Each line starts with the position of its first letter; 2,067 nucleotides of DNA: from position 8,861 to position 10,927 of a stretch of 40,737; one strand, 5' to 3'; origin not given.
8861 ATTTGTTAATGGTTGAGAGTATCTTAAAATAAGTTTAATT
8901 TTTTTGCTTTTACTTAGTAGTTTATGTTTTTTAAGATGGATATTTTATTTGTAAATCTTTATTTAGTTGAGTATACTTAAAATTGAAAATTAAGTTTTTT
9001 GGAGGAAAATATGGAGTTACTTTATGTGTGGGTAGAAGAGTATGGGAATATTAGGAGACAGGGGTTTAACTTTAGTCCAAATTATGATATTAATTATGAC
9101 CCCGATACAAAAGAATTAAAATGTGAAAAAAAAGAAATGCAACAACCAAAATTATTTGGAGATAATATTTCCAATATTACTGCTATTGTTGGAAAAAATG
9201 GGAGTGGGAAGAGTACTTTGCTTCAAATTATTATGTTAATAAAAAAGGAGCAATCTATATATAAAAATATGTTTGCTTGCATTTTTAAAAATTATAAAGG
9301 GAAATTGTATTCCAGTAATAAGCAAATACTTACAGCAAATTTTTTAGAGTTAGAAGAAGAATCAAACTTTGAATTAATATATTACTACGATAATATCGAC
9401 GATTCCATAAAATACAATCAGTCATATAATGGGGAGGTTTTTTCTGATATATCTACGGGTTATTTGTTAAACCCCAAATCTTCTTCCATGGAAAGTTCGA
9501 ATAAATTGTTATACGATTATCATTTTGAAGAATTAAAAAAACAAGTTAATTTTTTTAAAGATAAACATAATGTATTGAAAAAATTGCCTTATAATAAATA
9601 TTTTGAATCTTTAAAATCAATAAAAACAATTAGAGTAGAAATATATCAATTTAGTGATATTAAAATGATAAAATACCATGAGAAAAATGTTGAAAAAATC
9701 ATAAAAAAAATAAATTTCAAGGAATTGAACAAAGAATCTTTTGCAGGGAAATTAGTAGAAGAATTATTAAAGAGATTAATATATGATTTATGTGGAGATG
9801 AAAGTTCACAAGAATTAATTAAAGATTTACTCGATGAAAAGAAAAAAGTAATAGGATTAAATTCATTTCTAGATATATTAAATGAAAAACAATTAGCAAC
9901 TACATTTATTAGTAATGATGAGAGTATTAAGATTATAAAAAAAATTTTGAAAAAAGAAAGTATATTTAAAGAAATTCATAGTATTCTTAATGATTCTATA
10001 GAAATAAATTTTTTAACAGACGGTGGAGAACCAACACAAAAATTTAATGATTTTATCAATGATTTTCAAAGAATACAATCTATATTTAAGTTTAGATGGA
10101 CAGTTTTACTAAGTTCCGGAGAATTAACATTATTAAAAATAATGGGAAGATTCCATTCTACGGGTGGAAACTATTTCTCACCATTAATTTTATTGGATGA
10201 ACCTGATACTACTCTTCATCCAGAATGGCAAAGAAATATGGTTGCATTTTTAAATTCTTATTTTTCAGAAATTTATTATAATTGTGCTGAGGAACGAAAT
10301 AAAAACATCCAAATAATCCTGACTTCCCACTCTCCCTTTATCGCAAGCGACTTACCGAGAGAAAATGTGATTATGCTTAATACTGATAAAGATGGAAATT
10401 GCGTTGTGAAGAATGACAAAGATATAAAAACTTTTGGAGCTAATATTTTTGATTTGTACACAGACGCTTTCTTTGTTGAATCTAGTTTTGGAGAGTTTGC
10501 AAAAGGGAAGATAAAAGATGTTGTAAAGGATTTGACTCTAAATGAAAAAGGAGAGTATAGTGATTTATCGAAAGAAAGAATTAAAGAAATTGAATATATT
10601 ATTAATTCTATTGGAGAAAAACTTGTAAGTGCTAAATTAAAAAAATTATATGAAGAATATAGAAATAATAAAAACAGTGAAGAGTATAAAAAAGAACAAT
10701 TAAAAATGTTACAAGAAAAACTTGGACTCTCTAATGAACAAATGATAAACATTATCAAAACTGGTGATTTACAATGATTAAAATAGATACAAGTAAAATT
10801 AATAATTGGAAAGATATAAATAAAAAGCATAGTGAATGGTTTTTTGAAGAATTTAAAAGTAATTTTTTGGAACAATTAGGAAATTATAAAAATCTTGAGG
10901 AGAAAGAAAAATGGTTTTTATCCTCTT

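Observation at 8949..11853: Self-contained ATPase + HNH nuclease cassette (Septu-like candidate defence module) beside nrdD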

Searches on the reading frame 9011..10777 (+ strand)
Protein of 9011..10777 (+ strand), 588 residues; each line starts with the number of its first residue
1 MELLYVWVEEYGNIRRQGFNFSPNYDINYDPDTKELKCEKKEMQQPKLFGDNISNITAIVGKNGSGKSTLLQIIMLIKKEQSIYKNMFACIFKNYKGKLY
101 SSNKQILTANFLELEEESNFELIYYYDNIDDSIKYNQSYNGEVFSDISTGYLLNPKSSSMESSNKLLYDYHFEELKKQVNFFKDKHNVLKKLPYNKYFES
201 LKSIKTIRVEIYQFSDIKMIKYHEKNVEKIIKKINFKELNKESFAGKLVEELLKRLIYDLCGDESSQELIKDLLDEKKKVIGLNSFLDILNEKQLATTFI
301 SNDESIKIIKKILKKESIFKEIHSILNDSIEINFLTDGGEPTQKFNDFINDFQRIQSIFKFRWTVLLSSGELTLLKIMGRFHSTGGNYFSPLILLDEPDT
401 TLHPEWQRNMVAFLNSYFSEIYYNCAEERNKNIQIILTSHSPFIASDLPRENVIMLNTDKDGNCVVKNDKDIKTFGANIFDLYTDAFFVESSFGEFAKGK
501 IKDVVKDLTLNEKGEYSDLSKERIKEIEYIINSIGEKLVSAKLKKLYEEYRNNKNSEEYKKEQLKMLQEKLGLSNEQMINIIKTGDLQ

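Call 3: search_protein_families(library=pfam, proteins=[window:9011-10777:+], max_evalue=1)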
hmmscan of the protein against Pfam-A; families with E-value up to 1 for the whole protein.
window:9011-10777:+ (588 aa): 11 families
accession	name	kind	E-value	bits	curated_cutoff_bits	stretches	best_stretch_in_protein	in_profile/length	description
PF13304.12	AAA_21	-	1.8e-19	71.4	27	1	56-444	1-302/304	AAA domain, putative AbiEii toxin, Type IV TA system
PF13175.12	AAA_15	-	1e-09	38.9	32.1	1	52-445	20-374/374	AAA ATPase domain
PF02463.25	SMC_N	-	9.3e-08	32.2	40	1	53-417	23-186/220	RecF/RecN/SMC N terminal domain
PF00005.33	ABC_tran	-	7.9e-06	27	25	1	55-79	12-36/137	ABC transporter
PF13555.12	AAA_29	-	0.00035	20.7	27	1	55-72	23-40/61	P-loop containing region of AAA domain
PF13401.12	AAA_22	-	0.00055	20.7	27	1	55-81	6-32/130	AAA domain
PF05729.18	NACHT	-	0.00058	20.2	26.7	1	57-92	3-38/167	NACHT domain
PF00931.28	NB-ARC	-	0.078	12.7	23.5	1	45-76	9-40/248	NB-ARC domain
PF10167.14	BORCS8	-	0.1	13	25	1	293-333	56-96/112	BLOC-1-related complex sub-unit 8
PF24883.2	NPHP3_N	-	0.23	12.1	24.8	1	52-135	20-100/164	Nephrocystin 3, N-terminal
PF11398.14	DUF2813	-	0.28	10.9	21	0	386-414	280-308/372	Protein of unknown function (DUF2813)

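Call 4: search_protein_families(library=padloc, proteins=[window:9011-10777:+], max_evalue=1)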
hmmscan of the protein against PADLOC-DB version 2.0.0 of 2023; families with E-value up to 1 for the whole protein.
window:9011-10777:+ (588 aa): 99 families (the best 25 are shown)
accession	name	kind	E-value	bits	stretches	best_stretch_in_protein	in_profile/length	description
PDLC04735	PDC-M62A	-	5.4e-77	258.2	1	1-571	1-620/633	-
PDLC04734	PDC-M62A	-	9.2e-67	224.3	1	1-571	1-586/597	-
PDLC04737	PDC-M62A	-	1.7e-66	223.5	2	310-571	343-594/601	-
PDLC04738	PDC-M62A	-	8.8e-37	124.9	2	330-554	480-707/746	-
PDLC04739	PDC-M62A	-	1.3e-29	101.3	2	389-549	446-598/618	-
PDLC04732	PDC-M62A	-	2.5e-29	100.7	2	122-577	164-655/671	-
PDLC04733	PDC-M62A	-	5.9e-28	96.2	2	392-555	424-584/607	-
PDLC04736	PDC-M62A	-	4.5e-27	92.9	2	392-557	491-646/685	-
PDLC00293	PtuA1|PtuA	-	1.5e-26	91.5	2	367-583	316-518/527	AAA ATPase domain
PDLC02980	AriA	-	9.5e-22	76.3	1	56-444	1-302/304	-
PDLC04135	mad3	-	2.3e-19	68.2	1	54-467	22-348/374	mads_3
PDLC00301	PtuA1|PtuA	-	8e-19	65.9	2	392-492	284-372/429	AAA ATPase domain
PDLC00304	PtuA1|PtuA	-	8.5e-19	66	2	392-552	291-437/444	AAA ATPase domain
PDLC00295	PtuA1|PtuA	-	6.4e-17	59.8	2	390-553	291-448/451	AAA ATPase domain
PDLC00278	PtuA1|PtuA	-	2e-16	58.3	2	392-494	290-374/436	AAA ATPase domain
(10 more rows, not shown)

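Call 5: search_protein_families(library=ncbifam, proteins=[window:9011-10777:+], max_evalue=1)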
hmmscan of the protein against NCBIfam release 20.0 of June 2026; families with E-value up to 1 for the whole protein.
window:9011-10777:+ (588 aa): 57 families (the best 25 are shown)
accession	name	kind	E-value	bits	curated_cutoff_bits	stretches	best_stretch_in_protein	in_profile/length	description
TIGR04435.1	restrict_AAA_1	hypoth_equivalog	1.6e-21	76.7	300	2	179-527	220-550/568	restriction system-associated AAA family ATPase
NF041760.1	PtuA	equivalog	5e-12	45.5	500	2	392-545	379-518/524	retron Ec78 anti-phage system effector ATPase PtuA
NF038234.1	retron_eff_Eco8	equivalog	2.1e-07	29.9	250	2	375-446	260-326/679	retron Eco8 family effector endonuclease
NF040873.1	AztA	equivalog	5.4e-07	29.3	220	1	55-80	19-44/191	zinc ABC transporter ATP-binding protein AztA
NF047739.1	antiphage_MADS3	equivalog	7.9e-07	28.6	420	2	53-79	20-46/427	methylation-associated defense system AAA family ATPase MAD3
NF010068.0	PRK13548.1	equivalog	7.1e-06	25.3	261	1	54-75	31-52/261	heme ABC transporter ATP-binding protein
TIGR04521.1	ECF_ATPase_2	equivalog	2.5e-05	23.5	330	1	55-75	32-52/279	energy-coupling factor transporter ATPase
NF008409.0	PRK11231.1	equivalog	0.00011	21.7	375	1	54-84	28-58/255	Fe(3+) dicitrate ABC transporter ATP-binding protein FecE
TIGR03608.1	L_ocin_972_ABC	subfamily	0.00013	21.5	254.85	1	55-115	25-89/206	putative bacteriocin export ABC transporter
TIGR01166.1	cbiO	subfamily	0.00047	19.7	211.8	1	54-74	18-38/190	cobalt ABC transporter, ATP-binding protein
NF010167.0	PRK13648.1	subfamily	0.00048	19.6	241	1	55-82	36-63/269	energy-coupling factor transporter ATPase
TIGR00972.1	3a0107s01c2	equivalog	0.00055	19.4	343.2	1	54-95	27-68/248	phosphate ABC transporter ATP-binding protein PstB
TIGR01978.1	sufC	equivalog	0.00083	18.8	212.8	1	55-76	27-48/243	Fe-S cluster assembly ATPase SufC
NF010063.0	PRK13541.1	equivalog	0.0012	18.7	200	1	54-82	26-54/195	cytochrome c biogenesis protein CcmA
TIGR04520.1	ECF_ATPase_1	equivalog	0.0012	18.3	315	1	56-78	30-52/269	energy-coupling factor transporter ATPase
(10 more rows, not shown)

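Call 10: find_homologous_proteins(query=window:9011-10777:+)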
Query window:9011-10777:+ (588 aa): 461 proteins with E <= 0.001 among 8000 candidates; the best 120 are listed.
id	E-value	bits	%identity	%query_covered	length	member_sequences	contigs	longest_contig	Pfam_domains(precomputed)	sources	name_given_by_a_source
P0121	0.0e+0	1282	100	100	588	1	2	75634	PF00005.34,PF13175.13,PF02463.26,PF13304.13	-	-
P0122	2.5e-108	382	58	39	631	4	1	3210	PF00005.34,PF13175.13,PF02463.26,PF13304.13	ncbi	-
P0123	4.4e-98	348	73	42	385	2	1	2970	PF13175.13,PF13304.13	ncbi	-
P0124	3.8e-84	302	41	94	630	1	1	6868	PF00005.34,PF13175.13,PF02463.26,PF13304.13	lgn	-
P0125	7.6e-81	291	51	39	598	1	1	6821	PF00005.34,PF13175.13,PF13476.13,PF13555.13,PF13401.13,PF13304.13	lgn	-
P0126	5.7e-80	288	57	28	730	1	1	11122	PF13175.13,PF13304.13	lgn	-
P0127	1.1e-74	271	54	23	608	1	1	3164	PF13175.13,PF13304.13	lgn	-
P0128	4.4e-74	269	52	39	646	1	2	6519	PF13175.13,PF13304.13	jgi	jgi:hypothetical protein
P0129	4.5e-72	262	53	38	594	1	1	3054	PF00005.34,PF13175.13,PF13555.13,PF13304.13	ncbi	-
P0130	2.2e-70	256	47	42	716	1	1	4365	PF13175.13,PF02463.26,PF13304.13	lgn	-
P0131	1.4e-69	254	44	34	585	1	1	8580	PF00005.34,PF13175.13,PF13304.13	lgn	-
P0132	1.4e-67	247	43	39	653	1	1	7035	PF13175.13,PF13304.13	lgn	-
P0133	3.7e-67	246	36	93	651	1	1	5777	PF13175.13,PF13304.13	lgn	-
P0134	1.2e-66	244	38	93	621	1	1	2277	PF13175.13,PF13304.13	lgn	-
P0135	3.1e-60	223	51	31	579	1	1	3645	PF00005.34,PF13175.13,PF13304.13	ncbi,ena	-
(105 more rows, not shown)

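Call 17: search_solved_structures(query=window:9011-10777:+, max_evalue=0.01, show_alignments=2)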
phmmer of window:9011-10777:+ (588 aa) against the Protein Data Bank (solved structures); distinct sequences matched with E-value up to 0.01: 13.
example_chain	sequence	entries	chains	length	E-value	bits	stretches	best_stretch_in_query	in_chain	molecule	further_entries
9vh1_D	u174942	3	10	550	7.7e-06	28.4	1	255-553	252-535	Retron Ec78 probable ATPase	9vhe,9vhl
8ee4_A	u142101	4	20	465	1.2e-05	27.8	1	391-464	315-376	PtuA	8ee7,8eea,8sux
9kjx_B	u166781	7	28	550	0.00014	24.3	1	391-521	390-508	AAA family ATPase | Retron I-A effector PtuA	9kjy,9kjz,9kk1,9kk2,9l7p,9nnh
9u9y_A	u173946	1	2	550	0.00017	24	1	391-521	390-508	AAA family ATPase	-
8v45_A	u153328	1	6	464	0.00024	23.5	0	366-418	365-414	AriA antitoxin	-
8ux9_B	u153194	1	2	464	0.00024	23.5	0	366-418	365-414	AriA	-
9nnb_C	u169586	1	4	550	0.00035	22.9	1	391-521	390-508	Retron I-A effector PtuA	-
9nnk_C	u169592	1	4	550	0.00036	22.9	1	391-521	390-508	Retreon I-A effector PtuA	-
8v46_A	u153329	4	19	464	0.00056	22.3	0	366-418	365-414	AriA antitoxin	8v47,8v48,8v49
9vkz_A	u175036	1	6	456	0.00075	21.9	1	255-463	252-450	Retron Ec78 probable ATPase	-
9e8z_C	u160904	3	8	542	0.0017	20.7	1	391-458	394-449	Retron Ec83 probable ATPase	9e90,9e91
22bu_B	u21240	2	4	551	0.0039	19.5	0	282-536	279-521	AAA family ATPase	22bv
6p74_A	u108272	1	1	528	0.0082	18.4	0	392-468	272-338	Putative ATP-dependent endonuclease of the OLD family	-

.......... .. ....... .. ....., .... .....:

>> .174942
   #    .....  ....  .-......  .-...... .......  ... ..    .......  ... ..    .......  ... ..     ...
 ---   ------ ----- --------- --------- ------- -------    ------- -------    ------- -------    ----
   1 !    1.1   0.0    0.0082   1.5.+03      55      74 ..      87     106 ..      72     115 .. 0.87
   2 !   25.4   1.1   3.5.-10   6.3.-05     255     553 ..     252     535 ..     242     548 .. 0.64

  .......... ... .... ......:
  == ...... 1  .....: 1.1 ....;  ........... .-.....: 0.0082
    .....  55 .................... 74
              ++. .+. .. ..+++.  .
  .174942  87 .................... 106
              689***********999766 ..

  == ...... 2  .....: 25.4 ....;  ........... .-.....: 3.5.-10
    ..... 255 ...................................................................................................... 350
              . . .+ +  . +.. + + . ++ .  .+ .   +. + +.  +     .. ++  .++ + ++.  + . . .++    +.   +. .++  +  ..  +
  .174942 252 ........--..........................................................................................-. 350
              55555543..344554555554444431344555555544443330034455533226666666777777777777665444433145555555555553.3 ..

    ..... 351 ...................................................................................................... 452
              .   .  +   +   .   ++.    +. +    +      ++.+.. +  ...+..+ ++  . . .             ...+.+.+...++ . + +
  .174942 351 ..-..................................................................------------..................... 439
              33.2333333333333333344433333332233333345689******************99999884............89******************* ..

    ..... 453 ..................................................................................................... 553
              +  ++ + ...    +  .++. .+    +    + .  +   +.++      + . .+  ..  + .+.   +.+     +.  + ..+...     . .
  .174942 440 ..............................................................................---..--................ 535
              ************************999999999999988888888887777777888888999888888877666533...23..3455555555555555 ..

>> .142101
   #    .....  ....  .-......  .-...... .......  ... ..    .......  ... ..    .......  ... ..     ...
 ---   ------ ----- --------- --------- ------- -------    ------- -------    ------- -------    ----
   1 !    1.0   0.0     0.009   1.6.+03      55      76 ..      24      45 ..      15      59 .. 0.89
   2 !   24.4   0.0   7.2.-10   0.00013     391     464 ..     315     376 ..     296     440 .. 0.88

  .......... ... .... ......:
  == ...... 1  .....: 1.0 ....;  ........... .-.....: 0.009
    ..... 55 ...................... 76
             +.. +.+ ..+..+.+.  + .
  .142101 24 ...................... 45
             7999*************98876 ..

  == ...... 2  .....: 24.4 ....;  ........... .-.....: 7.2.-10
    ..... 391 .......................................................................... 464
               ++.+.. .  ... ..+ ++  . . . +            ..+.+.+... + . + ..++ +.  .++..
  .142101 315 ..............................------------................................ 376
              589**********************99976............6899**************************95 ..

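Call 26: search_solved_structures(query=A2, max_evalue=0.001, show_alignments=1)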
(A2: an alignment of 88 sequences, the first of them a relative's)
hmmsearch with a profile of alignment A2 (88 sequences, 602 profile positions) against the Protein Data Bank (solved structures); distinct sequences matched with E-value up to 0.001: 93 (the best 60 are shown).
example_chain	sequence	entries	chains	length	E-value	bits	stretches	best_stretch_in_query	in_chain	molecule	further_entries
9kjx_B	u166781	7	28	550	3.6e-22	82.3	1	216-452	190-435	AAA family ATPase | Retron I-A effector PtuA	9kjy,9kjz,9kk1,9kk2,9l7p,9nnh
9vkz_A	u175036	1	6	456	4e-22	82.2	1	260-454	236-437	Retron Ec78 probable ATPase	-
9vh1_D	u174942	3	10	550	6.4e-22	81.5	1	262-457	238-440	Retron Ec78 probable ATPase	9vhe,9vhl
9u9y_A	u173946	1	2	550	2.4e-21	79.6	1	216-452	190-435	AAA family ATPase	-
9e8z_C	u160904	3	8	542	6.9e-21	78.1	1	233-464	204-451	Retron Ec83 probable ATPase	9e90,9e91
9nnb_C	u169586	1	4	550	1.3e-20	77.2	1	216-452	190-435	Retron I-A effector PtuA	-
8ux9_B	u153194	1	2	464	6.5e-20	74.9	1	67-449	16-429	AriA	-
8v45_A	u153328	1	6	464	6.6e-20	74.9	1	67-449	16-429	AriA antitoxin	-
9n69_A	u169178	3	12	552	8.4e-20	74.5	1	83-450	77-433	AAA family ATPase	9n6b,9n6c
9nnk_C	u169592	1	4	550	1.2e-19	74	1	216-452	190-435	Retreon I-A effector PtuA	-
22bu_B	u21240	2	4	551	7.5e-19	71.4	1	163-450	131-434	AAA family ATPase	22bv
8v46_A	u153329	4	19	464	2.3e-18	69.8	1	67-449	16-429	AriA antitoxin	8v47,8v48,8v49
8ee4_A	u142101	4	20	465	5e-18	68.7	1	317-469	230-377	PtuA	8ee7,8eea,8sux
9o4a_A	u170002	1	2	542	2.1e-17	66.6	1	233-464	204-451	Retron Ec83 probable ATPase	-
22et_E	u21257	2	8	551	5.8e-17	65.1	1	163-450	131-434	PtuA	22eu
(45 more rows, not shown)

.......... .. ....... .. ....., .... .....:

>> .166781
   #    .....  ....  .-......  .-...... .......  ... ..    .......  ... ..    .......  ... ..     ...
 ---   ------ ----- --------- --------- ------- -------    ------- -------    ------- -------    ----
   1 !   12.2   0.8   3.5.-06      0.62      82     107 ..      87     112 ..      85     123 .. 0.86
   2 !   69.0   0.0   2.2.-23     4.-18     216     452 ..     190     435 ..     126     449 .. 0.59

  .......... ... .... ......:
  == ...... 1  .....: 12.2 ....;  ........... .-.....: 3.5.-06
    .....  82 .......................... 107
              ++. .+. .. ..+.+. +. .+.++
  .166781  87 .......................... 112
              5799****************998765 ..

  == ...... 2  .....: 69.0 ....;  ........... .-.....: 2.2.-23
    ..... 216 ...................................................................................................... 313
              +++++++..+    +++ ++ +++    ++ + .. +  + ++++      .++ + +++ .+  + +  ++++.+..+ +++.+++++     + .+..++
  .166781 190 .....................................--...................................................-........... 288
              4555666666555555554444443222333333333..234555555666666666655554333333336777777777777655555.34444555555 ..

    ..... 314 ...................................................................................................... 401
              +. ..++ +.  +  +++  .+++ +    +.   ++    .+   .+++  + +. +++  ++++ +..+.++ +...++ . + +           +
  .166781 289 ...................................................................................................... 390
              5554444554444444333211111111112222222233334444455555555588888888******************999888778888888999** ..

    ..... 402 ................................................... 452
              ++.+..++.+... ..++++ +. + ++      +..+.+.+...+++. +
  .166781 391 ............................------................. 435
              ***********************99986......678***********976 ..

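Call 38: predict_structure(alignment_id=A2)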
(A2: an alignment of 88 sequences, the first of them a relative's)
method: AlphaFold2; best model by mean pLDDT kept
length: 588 residues; sequences in the alignment: 88
mean_pLDDT: 82.7   pTM: 0.83
mean pLDDT of the five models: 82.7, 82.1, 79.7, 76.9, 75.8
residues with pLDDT >= 90: 178; 70-90: 319; 50-70: 84; < 50: 7
segments of 3 or more residues with pLDDT < 50: 484-490
pLDDT, mean of each block of 10 residues (from residue 1): 93 95 92 88 85 94 94 85 79 86 73 65 91 62 83 71 82 92 88 78 91 73 83 83 87 86 84 83 86 70 77 77 71 88 87 85 93 94 85 95 91 91 66 92 91 94 87 71 46 77 89 86 89 85 88 67 68 80 66
secondary structure, 60 per line:
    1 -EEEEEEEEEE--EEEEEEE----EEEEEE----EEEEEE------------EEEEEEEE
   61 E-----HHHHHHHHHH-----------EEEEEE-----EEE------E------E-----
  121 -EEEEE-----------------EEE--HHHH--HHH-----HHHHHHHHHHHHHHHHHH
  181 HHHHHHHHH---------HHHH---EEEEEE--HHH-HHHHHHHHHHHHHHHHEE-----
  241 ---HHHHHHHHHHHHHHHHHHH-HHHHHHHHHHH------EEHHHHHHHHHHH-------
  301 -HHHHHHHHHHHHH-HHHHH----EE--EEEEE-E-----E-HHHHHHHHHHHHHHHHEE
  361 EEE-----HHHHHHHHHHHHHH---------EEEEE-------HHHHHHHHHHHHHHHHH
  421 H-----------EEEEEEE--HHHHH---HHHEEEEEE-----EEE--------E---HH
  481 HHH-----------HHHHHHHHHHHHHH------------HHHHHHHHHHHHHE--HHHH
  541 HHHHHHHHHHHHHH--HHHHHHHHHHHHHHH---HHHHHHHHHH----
elements in order: E2-11 E14-20 E25-30 E35-40 E53-61 H67-76 E88-93 E99-101 E122-126 E144-146 H149-152 H163-189 H199-202 E206-211 H218-233 H244-262 H264-274 H283-293 H302-314 H316-320 E329-333 H343-358 E359-363 H369-382 E392-396 H404-421 E433-439 H442-446 E453-458 E464-466 H479-483 H495-508 H521-533 H537-554 H557-571 H575-584
